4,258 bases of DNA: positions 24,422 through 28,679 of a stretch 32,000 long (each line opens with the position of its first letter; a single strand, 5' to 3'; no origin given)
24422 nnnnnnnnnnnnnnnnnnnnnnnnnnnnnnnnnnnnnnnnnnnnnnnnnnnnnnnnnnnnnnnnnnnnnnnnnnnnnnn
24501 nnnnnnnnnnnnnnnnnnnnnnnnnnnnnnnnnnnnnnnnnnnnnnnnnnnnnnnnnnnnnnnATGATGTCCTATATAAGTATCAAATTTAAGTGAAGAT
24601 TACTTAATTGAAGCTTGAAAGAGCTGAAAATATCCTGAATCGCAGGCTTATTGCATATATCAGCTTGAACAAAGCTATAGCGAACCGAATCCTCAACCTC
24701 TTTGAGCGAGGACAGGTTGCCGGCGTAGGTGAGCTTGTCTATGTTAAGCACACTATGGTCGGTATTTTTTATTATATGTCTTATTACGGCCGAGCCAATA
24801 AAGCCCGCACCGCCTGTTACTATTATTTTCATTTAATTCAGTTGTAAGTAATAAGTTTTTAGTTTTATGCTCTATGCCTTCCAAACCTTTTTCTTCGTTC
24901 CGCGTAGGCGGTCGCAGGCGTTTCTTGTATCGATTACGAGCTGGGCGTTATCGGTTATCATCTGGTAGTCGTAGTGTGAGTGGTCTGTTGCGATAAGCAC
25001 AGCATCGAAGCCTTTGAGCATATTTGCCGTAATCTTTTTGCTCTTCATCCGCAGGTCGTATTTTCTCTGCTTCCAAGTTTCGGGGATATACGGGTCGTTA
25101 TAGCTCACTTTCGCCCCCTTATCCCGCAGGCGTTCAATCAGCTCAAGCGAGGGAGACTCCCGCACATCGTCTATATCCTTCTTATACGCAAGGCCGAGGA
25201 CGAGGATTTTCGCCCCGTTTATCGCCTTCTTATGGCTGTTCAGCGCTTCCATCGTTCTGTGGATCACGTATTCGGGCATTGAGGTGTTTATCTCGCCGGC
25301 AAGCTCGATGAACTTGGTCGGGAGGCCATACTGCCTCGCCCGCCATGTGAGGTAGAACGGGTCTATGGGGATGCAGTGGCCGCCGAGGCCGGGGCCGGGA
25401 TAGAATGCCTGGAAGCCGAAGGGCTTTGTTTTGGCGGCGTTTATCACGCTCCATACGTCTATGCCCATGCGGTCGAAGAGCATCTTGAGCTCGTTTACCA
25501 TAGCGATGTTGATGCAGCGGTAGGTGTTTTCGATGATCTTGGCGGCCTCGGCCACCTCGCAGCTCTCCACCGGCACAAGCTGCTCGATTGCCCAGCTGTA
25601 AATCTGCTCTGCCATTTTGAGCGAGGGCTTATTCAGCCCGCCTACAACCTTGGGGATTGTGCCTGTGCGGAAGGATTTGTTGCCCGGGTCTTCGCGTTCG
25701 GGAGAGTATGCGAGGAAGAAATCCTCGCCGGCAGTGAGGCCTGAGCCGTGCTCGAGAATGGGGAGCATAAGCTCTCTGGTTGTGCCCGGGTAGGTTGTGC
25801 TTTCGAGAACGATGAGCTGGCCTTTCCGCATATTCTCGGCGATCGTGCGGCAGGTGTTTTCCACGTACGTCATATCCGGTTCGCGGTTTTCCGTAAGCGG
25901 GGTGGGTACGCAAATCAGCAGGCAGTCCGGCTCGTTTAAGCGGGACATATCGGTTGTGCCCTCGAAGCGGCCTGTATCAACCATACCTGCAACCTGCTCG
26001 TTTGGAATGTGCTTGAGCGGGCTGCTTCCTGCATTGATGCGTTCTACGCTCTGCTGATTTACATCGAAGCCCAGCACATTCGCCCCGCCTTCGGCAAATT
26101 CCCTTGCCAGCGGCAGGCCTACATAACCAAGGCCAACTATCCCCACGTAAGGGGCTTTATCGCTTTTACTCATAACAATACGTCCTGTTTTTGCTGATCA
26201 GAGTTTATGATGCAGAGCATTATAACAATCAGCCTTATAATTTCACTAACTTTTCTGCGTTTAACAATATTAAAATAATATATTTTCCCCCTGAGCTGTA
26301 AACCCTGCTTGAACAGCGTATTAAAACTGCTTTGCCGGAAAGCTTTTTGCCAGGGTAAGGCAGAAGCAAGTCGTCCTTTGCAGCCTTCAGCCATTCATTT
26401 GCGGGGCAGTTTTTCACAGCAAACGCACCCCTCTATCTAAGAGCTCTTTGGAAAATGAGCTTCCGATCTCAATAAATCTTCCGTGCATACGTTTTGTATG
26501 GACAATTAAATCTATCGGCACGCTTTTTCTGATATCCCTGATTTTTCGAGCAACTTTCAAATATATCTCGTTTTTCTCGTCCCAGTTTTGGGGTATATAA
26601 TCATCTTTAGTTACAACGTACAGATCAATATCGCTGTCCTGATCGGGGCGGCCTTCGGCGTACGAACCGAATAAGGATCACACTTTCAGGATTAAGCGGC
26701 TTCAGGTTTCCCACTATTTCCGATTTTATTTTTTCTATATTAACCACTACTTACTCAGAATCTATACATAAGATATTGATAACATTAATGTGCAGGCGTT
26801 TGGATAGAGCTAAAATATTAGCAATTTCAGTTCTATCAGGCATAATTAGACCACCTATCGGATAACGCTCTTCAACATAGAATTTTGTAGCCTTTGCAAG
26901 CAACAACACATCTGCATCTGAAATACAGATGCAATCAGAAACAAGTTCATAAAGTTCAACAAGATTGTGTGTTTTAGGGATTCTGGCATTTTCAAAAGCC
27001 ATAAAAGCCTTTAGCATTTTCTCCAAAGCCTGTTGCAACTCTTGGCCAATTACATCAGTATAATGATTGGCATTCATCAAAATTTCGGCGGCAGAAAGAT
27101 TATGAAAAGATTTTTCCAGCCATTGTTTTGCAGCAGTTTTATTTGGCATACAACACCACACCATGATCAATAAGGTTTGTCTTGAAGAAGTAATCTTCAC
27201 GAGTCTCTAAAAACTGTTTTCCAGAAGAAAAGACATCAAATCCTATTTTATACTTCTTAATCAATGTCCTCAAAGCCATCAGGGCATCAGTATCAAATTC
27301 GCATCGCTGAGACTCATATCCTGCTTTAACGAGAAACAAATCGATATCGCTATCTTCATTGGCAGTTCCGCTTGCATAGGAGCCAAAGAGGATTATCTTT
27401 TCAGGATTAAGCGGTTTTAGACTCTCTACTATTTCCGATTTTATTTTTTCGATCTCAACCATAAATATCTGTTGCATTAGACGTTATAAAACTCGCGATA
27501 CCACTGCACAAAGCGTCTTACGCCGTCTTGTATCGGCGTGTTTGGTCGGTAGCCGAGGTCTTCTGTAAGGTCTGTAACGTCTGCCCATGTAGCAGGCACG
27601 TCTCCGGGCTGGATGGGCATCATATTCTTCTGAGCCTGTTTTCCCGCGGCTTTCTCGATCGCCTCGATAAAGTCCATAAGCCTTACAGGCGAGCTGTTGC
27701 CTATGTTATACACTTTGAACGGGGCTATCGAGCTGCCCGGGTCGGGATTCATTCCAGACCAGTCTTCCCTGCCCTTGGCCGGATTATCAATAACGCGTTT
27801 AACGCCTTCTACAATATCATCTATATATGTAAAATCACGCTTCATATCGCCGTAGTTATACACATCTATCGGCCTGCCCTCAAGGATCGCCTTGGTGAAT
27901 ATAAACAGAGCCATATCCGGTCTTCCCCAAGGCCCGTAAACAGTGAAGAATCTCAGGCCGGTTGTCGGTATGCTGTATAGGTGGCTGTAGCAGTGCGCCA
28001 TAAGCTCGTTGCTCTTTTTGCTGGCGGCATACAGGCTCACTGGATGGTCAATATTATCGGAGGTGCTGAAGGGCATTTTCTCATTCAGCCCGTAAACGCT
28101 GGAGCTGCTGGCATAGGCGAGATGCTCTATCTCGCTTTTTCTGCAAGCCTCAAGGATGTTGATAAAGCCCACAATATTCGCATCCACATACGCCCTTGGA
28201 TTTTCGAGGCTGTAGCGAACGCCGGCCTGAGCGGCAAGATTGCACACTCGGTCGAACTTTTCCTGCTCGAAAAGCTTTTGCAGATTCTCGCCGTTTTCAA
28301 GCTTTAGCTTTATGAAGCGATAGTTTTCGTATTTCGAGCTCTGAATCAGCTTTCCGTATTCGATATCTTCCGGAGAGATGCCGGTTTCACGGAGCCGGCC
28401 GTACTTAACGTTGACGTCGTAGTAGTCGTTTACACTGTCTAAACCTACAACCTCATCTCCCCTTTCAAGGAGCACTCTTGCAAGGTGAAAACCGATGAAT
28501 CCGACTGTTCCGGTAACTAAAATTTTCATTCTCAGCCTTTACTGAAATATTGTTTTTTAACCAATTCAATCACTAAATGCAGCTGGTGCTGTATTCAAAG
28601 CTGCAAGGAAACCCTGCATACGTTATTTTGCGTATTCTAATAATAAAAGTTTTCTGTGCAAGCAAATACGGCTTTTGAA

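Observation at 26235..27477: Tandem MNT-HEPN toxin-antitoxin cassettes wedged between the epimerase and dehydrogenase genes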

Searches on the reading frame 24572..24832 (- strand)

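Call 3: search_protein_families(library=pfam, proteins=[window:24572-24832:-], max_evalue=0.1)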
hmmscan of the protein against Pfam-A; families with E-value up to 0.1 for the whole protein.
window:24572-24832:- (86 aa): 12 families
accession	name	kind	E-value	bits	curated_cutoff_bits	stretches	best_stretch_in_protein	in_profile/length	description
PF01370.27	Epimerase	-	1.8e-12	47.7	20.9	1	3-73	1-64/240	NAD dependent epimerase/dehydratase family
PF16363.11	GDP_Man_Dehyd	-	1.5e-10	41.5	27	1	4-74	1-76/332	GDP-mannose 4,6 dehydratase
PF01073.25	3Beta_HSD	-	2.8e-07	30.3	22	1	4-73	1-68/280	3-beta hydroxysteroid dehydrogenase/isomerase family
PF02719.21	Polysacc_synt_2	-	0.00048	19.8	20.2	1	3-75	1-79/293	Polysaccharide biosynthesis protein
PF08659.16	KR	-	0.00051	20.5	22.6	1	3-76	3-79/180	KR domain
PF00106.31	adh_short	-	0.00064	19.7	26.6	1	3-80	3-79/195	short chain dehydrogenase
PF00044.30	Gp_dh_N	-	0.0061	17.3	31.7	1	6-53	5-51/101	Glyceraldehyde 3-phosphate dehydrogenase, NAD binding domain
PF03435.24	Sacchrp_dh_NADP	-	0.036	14.8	25.1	1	8-70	5-67/129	Saccharopine dehydrogenase NADP binding domain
PF05368.20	NmrA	-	0.037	14.1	27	1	2-31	4-32/298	NmrA-like family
PF21650.2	DnaG_cat_HB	-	0.067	13.7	27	0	43-79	26-60/63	DNA primase DnaG, catalytic core, helical bundle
PF04321.23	RmlD_sub_bind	-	0.07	12.6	27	1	1-68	1-46/287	RmlD substrate binding domain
PF01113.26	DapB_N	-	0.086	13.4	25.6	1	1-30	1-30/124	Dihydrodipicolinate reductase, N-terminus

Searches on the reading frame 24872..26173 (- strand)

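Call 3: search_protein_families(library=pfam, proteins=[window:24872-26173:-], max_evalue=0.1)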
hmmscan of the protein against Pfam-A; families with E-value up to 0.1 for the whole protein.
window:24872-26173:- (433 aa): 9 families
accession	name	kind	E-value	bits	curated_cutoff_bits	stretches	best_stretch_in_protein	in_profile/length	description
PF03721.20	UDPG_MGDP_dh_N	-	4.5e-44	150.7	27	1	10-189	3-185/187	UDP-glucose/GDP-mannose dehydrogenase family, NAD binding domain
PF00984.24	UDPG_MGDP_dh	-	2.1e-31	108.3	25.4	1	207-297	2-93/94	UDP-glucose/GDP-mannose dehydrogenase family, central domain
PF03720.21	UDPG_MGDP_dh_C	-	4.6e-26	91.6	30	1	324-422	1-103/103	UDP-glucose/GDP-mannose dehydrogenase family, UDP binding domain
PF03446.21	NAD_binding_2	-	9e-09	36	21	1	10-136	2-104/161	NAD binding domain of 6-phosphogluconate dehydrogenase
PF02826.25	2-Hacid_dh_C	-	0.00062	19.6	25.1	1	10-45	39-74/178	D-isomer specific 2-hydroxyacid dehydrogenase, NAD binding domain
PF02254.24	TrkA_N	-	0.002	18.8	23.8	1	12-47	3-38/116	TrkA-N domain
PF01210.29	NAD_Gly3P_dh_N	-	0.0028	18.1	23.1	0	10-93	2-81/158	NAD-dependent glycerol-3-phosphate dehydrogenase N-terminus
PF02737.24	3HCDH_N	-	0.018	15.4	22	1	10-50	2-42/180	3-hydroxyacyl-CoA dehydrogenase, NAD binding domain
PF01408.29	GFO_IDH_MocA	-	0.041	15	24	0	10-111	3-90/120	Oxidoreductase family, NAD-binding Rossmann fold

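Call 4: search_protein_families(library=ncbifam, proteins=[window:24872-26173:-], max_evalue=0.1)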
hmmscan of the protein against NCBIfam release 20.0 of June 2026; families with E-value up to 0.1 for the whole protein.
window:24872-26173:- (433 aa): 20 families
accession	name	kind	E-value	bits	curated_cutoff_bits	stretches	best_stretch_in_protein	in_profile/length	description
TIGR03026.1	NDP-sugDHase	subfamily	1.1e-132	442.7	189.8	1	10-418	3-413/413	nucleotide sugar dehydrogenase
NF040825.1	UDPMaNacDH_Arch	equivalog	2.6e-87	293.4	750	1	10-402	3-378/418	UDP-N-acetyl-D-mannosamine dehydrogenase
NF008286.0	PRK11064.1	equivalog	1.7e-74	250.9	459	1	10-417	6-416/420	UDP-N-acetyl-D-mannosamine dehydrogenase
NF011729.0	PRK15182.1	equivalog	8.8e-71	238.9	592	1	10-405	9-394/425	Vi polysaccharide biosynthesis UDP-N-acetylglucosamine C-6 dehydrogenase TviB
NF041297.1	UDPGDh_AglM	equivalog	1.8e-56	191.9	670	1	10-425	3-422/429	UDP-glucose 6-dehydrogenase AglM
NF047673.2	TeichurnBiosyTuaD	equivalog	9.2e-46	156.8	700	1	10-420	4-414/439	UDP-glucose 6-dehydrogenase TuaD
NF011631.0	PRK15057.1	equivalog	1.4e-10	40.9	757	1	11-365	4-341/388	UDP-glucose 6-dehydrogenase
TIGR01692.1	HIBADH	equivalog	4e-06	26.4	291.6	1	13-263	2-220/288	3-hydroxyisobutyrate dehydrogenase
NF043037.1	ThreonDh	equivalog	0.00012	21.6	350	1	9-51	4-46/297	L-threonate dehydrogenase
TIGR01505.1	tartro_sem_red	equivalog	0.00018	20.8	340.75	1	10-240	2-197/291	2-hydroxy-3-oxopropionate reductase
NF012005.0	PRK15461.1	equivalog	0.0011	18.2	348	1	10-49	4-44/298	sulfolactaldehyde 3-reductase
NF007161.0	PRK09599.1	subfamily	0.0013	18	271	1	10-49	3-42/302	NADP-dependent phosphogluconate dehydrogenase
TIGR00872.1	gnd_rel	equivalog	0.0017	17.7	297.2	1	10-48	3-41/299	phosphogluconate dehydrogenase (NAD(+)-dependent, decarboxylating)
NF008592.0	PRK11559.1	equivalog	0.0043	16.4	397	0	10-49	5-44/296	2-hydroxy-3-oxopropionate reductase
NF000942.0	PRK00094.1-4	subfamily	0.0056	15.9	257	1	10-93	5-84/334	NAD(P)H-dependent glycerol-3-phosphate dehydrogenase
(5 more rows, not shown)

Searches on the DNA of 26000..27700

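Call 60: search_rna_families(source=window, start=26000, end=27700, threshold=evalue, max_evalue=1)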
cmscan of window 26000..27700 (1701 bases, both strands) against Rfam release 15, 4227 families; matches with E-value up to 1: 0.
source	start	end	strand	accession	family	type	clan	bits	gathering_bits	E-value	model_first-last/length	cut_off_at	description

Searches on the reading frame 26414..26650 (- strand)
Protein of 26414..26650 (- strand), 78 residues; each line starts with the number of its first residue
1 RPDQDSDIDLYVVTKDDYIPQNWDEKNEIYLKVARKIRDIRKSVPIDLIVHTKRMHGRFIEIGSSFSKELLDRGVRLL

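Call 3: search_protein_families(library=pfam, proteins=[window:26414-26650:-], max_evalue=0.1)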
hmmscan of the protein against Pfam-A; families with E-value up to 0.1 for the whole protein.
window:26414-26650:- (78 aa): 2 families
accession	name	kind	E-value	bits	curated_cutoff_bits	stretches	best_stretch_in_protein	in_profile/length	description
PF18765.7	Polbeta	-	0.00033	21.2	26.9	1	4-52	29-70/93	Polymerase beta, Nucleotidyltransferase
PF01909.29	NTP_transf_2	-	0.065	14.1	21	1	4-52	30-73/93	Nucleotidyltransferase domain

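Call 4: search_protein_families(library=ncbifam, proteins=[window:26414-26650:-], max_evalue=0.1)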
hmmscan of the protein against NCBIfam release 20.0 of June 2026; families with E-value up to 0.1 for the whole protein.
window:26414-26650:- (78 aa): 2 families
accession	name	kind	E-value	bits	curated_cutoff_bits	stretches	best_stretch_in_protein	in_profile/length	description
NF047752.1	MntA_antitoxin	equivalog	0.037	13.9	60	1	3-51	22-62/106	type VII toxin-antitoxin system MntA family adenylyltransferase antitoxin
NF047768.1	Clp_like_SDH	equivalog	0.066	12.7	250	1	32-52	67-87/260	SDH family Clp fold serine proteinase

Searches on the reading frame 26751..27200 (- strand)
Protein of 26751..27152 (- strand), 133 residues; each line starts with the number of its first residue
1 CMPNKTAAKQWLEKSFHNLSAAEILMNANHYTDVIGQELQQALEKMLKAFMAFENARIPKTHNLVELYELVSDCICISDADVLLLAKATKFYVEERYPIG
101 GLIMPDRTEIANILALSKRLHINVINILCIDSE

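Call 3: search_protein_families(library=pfam, proteins=[window:26751-27152:-, window:26751-27200:-], max_evalue=0.1)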
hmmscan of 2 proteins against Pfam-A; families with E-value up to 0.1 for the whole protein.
window:26751-27152:- (133 aa): 2 families
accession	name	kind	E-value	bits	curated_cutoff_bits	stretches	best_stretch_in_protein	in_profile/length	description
PF05168.19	HEPN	-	2.1e-16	60.5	22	1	8-115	1-105/117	HEPN domain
PF05138.18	PaaA_PaaC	-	0.056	13.1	28.5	1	6-49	137-180/263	Phenylacetic acid catabolic protein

window:26751-27200:- (149 aa): 2 families
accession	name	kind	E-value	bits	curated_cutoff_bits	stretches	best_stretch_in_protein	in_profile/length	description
PF05168.19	HEPN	-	3.1e-16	60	22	1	24-131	1-105/117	HEPN domain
PF05138.18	PaaA_PaaC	-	0.061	13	28.5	1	22-65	137-180/263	Phenylacetic acid catabolic protein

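Call 4: search_protein_families(library=ncbifam, proteins=[window:26751-27152:-], max_evalue=0.1)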
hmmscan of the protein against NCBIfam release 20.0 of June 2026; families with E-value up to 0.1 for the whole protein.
window:26751-27152:- (133 aa): 1 family
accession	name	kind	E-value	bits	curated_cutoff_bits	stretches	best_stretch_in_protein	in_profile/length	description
NF052275.1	CT529_fam_Inc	equivalog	0.0089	15.2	360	1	4-45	187-230/320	CT529 family inclusion membrane protein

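Call 19: find_homologous_proteins(query=window:26751-27152:-)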
Query window:26751-27152:- (133 aa): 9 proteins with E <= 0.001 among 21 candidates.
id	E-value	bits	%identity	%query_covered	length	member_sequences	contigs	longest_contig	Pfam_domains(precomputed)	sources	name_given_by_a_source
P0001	6.1e-47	177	73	85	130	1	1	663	PF05168.20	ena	-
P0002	7.8e-46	173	100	62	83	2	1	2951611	-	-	-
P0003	8.2e-29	118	49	97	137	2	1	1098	PF05168.20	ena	-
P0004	2.2e-28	117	51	95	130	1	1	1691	PF05168.20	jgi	jgi:HEPN domain-containing protein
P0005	1.2e-26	111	47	98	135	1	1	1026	PF05168.20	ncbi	-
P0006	2.1e-26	110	48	95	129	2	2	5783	PF05168.20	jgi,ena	-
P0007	4.1e-24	103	44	97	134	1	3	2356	PF05168.20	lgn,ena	-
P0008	4.0e-22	96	42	95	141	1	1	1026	PF05168.20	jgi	jgi:HEPN domain-containing protein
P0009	5.7e-4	38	35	68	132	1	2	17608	PF05168.20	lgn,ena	-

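Call 20: search_solved_structures(query=window:26751-27152:-, max_evalue=1, show_alignments=3)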
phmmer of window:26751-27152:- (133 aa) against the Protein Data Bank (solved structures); distinct sequences matched with E-value up to 1: 1.
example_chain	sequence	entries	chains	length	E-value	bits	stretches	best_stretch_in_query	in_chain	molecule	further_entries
1ufb_A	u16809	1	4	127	0.0022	21.3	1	7-100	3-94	TT1696 protein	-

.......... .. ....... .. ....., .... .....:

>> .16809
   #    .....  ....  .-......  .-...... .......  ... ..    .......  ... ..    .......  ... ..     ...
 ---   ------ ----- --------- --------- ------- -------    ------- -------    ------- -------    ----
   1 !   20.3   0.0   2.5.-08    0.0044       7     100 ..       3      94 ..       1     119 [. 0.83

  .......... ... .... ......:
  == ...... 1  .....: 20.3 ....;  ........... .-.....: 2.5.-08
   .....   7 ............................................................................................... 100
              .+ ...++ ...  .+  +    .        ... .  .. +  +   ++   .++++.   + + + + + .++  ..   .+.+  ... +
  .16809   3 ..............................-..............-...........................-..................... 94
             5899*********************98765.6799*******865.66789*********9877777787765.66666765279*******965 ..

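Call 61: search_protein_families(library=padloc, proteins=[window:26751-27149:-], max_evalue=0.01)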
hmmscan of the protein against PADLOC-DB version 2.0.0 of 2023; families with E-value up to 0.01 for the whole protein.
window:26751-27149:- (132 aa): 0 families

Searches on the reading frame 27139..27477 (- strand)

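Call 3: search_protein_families(library=pfam, proteins=[window:27139-27477:-], max_evalue=0.1)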
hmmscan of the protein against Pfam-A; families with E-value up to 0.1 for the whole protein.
window:27139-27477:- (112 aa): 5 families
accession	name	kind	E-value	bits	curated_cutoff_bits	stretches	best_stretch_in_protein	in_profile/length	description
PF01909.29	NTP_transf_2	-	1.7e-10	41.6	21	1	15-56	6-45/93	Nucleotidyltransferase domain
PF18765.7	Polbeta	-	4.5e-10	40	26.9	1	16-110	3-88/93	Polymerase beta, Nucleotidyltransferase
PF22600.2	MTPAP-like_central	-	6.1e-05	23.6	27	1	13-74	33-85/139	Poly(A) RNA polymerase, mitochondrial-like, central palm domain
PF14792.12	DNA_pol_B_palm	-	0.053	14.2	25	1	8-69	6-66/113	DNA polymerase beta palm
PF00352.27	TBP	-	0.098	12.9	22.9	0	37-87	9-59/85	Transcription factor TFIID (or TATA-binding protein, TBP)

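Call 4: search_protein_families(library=ncbifam, proteins=[window:27139-27477:-], max_evalue=0.1)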
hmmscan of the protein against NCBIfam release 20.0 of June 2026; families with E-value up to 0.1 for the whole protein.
window:27139-27477:- (112 aa): 4 families
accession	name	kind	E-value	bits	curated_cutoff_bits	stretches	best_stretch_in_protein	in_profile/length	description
NF047752.1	MntA_antitoxin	equivalog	3.8e-08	33.1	60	1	24-54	6-36/106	type VII toxin-antitoxin system MntA family adenylyltransferase antitoxin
NF051895.1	anti_phage_HalB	equivalog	5.1e-05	23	190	1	28-55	2-29/211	anti-phage Hailong system nucleotidyltransferase HalB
TIGR03671.1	cca_archaeal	equivalog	0.0024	16.7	281.3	1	10-75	24-90/410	CCA tRNA nucleotidyltransferase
NF012212.1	ANT_9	subfamily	0.071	12.4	340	1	9-52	6-48/249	aminoglycoside nucleotidyltransferase ANT(9)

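Call 61: search_protein_families(library=padloc, proteins=[window:27139-27477:-], max_evalue=0.01)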
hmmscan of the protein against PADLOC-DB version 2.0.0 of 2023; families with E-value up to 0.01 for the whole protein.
window:27139-27477:- (112 aa): 10 families
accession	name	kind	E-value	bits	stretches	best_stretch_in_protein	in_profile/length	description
PDLC04903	PDC-S09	-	7.9e-09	33.8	1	8-89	6-90/108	-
PDLC04906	PDC-S09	-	2.3e-07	29.1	1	21-49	20-48/98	-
PDLC04904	PDC-S09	-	2.8e-07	28.7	1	8-52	8-51/104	-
PDLC04902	PDC-S09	-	1.6e-06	26.3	1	9-52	5-48/97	-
PDLC04907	PDC-S09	-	6.4e-06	24.3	1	25-60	27-62/114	-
PDLC04368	PDC-M05A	-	1.4e-05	23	1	16-52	96-134/201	-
PDLC04901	PDC-S09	-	0.00031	19.4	1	10-50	6-46/126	-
PDLC04905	PDC-S09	-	0.00034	18.9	1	9-52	5-48/101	-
PDLC01568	Cas2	-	0.0069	14.6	0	6-75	1-74/91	"CAS-I,CAS-II,CAS-III,CAS-IV,CAS-V,CAS-VI; acquisition_2"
PDLC00823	Cyclase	-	0.0086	13.7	1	12-77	29-96/285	oligonucleotide-cyclase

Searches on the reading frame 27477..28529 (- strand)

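Call 3: search_protein_families(library=pfam, proteins=[window:27477-28529:-], max_evalue=0.1)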
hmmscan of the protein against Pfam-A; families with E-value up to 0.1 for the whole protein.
window:27477-28529:- (350 aa): 8 families
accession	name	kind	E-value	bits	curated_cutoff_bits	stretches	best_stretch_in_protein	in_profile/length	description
PF01370.27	Epimerase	-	7.9e-53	179.8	20.9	1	3-255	1-233/240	NAD dependent epimerase/dehydratase family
PF16363.11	GDP_Man_Dehyd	-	1.1e-50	173.4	27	1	4-339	1-331/332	GDP-mannose 4,6 dehydratase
PF04321.23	RmlD_sub_bind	-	2e-15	57.1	27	1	1-308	1-243/287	RmlD substrate binding domain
PF01073.25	3Beta_HSD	-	2.7e-12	46.7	22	1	4-301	1-274/280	3-beta hydroxysteroid dehydrogenase/isomerase family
PF02719.21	Polysacc_synt_2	-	3.7e-08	33.3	20.2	1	3-238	1-208/293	Polysaccharide biosynthesis protein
PF07993.18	NAD_binding_4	-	8.7e-05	22.2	20.1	1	83-152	82-146/258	Male sterility protein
PF08659.16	KR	-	0.002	18.5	22.6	0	3-147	3-142/180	KR domain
PF00106.31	adh_short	-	0.02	14.8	26.6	0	3-34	3-34/195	short chain dehydrogenase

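Call 4: search_protein_families(library=ncbifam, proteins=[window:27477-28529:-], max_evalue=0.1)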
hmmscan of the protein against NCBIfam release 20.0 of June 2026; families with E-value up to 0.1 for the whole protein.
window:27477-28529:- (350 aa): 29 families (the best 25 are shown)
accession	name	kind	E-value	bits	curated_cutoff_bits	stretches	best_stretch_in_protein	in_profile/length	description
TIGR01181.1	dTDP_gluc_dehyt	equivalog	1.4e-39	136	365.1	1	2-346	1-313/321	dTDP-glucose 4,6-dehydratase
TIGR01179.1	galE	equivalog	1.1e-37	129.6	262.3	2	2-199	1-178/332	UDP-glucose 4-epimerase GalE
NF011728.1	PRK15181.1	equivalog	8.3e-31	107.2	760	1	3-241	18-243/348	Vi polysaccharide biosynthesis UDP-N-acetylglucosaminuronic acid C-4 epimerase TviC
TIGR04180.1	EDH_00030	hypoth_equivalog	1.1e-30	106.8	475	1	3-249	1-227/297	NAD-dependent 4,6-dehydratase LegB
TIGR02197.1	heptose_epim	equivalog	8.9e-28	97.4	274.6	1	3-345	1-314/316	ADP-glyceromanno-heptose 6-epimerase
NF007490.0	PRK10084.1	subfamily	7.8e-27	94.2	649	1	1-345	1-335/361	dTDP-glucose 4,6-dehydratase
NF007956.0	PRK10675.1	subfamily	6e-26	91.4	394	2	1-175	1-157/338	UDP-glucose 4-epimerase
NF007582.0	PRK10217.1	equivalog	6.1e-24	84.8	698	1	2-344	3-331/355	dTDP-glucose 4,6-dehydratase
NF042422.1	oxyalk_red_OleD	equivalog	7.5e-19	68.3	580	2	92-305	63-260/329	2-alkyl-3-oxoalkanoate reductase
TIGR02622.1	CDP_4_6_dhtase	equivalog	1.7e-17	63.6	278.45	1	2-185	6-172/352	CDP-glucose 4,6-dehydratase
NF008872.0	PRK11908.1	equivalog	3.1e-14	52.8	294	2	88-346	65-337/349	bifunctional UDP-4-keto-pentose/UDP-xylose synthase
TIGR01472.1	gmd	equivalog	6.4e-14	51.9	415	1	3-187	3-175/342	GDP-mannose 4,6-dehydratase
NF041015.1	UDPsulfquin_syn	equivalog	1.4e-13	50.6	575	1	1-133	1-134/384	UDP-sulfoquinovose synthase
NF047922.1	GDPFucSynFcl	equivalog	1.6e-13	50.8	500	1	74-345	36-302/308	GDP-L-fucose synthase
NF043036.1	ErythonDh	equivalog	1.9e-12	47.1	325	1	1-216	1-198/321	D-erythronate dehydrogenase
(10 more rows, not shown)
